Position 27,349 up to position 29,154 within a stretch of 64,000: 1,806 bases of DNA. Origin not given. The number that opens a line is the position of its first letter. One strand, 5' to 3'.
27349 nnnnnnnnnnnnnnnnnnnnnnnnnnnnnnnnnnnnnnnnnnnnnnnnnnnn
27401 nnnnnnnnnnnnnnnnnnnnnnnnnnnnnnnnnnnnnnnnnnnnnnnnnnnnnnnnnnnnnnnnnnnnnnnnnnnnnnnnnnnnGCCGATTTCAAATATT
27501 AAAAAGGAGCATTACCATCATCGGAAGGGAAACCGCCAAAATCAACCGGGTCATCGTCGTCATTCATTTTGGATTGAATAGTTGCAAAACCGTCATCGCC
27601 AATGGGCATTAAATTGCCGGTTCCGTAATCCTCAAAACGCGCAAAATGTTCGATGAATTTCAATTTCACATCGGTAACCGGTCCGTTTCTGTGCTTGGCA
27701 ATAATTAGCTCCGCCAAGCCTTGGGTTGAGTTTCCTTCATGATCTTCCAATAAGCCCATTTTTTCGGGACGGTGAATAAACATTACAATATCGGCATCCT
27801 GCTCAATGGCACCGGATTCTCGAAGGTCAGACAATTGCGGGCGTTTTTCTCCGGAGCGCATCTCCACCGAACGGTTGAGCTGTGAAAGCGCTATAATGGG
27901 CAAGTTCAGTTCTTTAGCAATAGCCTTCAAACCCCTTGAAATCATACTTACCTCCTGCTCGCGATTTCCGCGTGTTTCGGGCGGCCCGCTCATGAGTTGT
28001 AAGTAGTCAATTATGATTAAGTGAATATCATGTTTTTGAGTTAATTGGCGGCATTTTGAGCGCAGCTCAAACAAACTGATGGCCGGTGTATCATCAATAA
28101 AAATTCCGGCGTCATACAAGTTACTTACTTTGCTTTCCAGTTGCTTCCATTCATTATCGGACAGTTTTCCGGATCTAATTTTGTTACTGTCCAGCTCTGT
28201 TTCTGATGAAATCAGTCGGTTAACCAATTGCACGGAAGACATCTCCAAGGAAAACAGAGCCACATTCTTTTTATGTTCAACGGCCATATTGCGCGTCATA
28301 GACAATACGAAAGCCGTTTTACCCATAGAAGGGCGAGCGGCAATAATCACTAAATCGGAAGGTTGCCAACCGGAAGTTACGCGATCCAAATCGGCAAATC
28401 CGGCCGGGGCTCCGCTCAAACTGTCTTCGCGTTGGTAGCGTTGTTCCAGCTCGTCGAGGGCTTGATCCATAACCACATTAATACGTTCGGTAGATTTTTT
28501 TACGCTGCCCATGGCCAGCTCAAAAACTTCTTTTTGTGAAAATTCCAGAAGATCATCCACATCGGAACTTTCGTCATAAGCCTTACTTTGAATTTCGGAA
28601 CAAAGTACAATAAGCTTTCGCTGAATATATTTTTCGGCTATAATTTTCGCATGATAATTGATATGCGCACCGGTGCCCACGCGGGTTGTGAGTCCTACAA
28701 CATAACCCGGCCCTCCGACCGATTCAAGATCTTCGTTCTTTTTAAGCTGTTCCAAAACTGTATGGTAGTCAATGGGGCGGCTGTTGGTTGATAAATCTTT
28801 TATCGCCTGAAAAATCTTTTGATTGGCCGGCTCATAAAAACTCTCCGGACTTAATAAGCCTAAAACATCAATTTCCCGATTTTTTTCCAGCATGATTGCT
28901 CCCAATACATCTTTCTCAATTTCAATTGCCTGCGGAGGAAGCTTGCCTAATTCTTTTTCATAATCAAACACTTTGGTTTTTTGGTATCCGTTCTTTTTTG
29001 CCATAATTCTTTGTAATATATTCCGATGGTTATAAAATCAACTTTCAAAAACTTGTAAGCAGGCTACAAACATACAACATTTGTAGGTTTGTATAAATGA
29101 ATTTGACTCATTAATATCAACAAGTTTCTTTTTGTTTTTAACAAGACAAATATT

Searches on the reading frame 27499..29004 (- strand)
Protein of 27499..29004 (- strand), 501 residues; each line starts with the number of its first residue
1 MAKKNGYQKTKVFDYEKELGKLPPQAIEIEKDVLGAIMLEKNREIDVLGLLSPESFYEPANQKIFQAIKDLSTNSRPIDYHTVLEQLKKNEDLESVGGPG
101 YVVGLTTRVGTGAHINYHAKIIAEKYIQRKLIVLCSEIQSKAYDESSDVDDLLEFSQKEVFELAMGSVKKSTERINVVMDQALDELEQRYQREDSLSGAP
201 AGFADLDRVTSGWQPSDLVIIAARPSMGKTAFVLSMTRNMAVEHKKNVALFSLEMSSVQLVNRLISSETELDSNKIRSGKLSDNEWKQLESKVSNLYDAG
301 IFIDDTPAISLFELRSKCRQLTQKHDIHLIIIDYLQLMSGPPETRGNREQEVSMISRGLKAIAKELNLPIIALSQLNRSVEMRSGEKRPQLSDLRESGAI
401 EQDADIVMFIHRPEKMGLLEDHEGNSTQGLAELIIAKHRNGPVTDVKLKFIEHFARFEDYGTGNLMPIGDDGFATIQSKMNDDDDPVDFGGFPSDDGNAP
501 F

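Call 81: search_protein_families(library=pfam, proteins=[window:27499-29004:-], max_evalue=0.0001)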
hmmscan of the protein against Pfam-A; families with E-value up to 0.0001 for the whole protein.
window:27499-29004:- (501 aa): 3 families
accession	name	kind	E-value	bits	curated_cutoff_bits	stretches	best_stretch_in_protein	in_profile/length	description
PF03796.21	DnaB_C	-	8.6e-108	360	27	1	198-459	1-255/255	DnaB-like helicase C terminal domain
PF00772.26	DnaB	-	1.6e-28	99.2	23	1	23-124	2-103/103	DnaB-like helicase N terminal domain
PF13481.12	AAA_25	-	3.2e-10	40.4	27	1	196-375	12-189/195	AAA domain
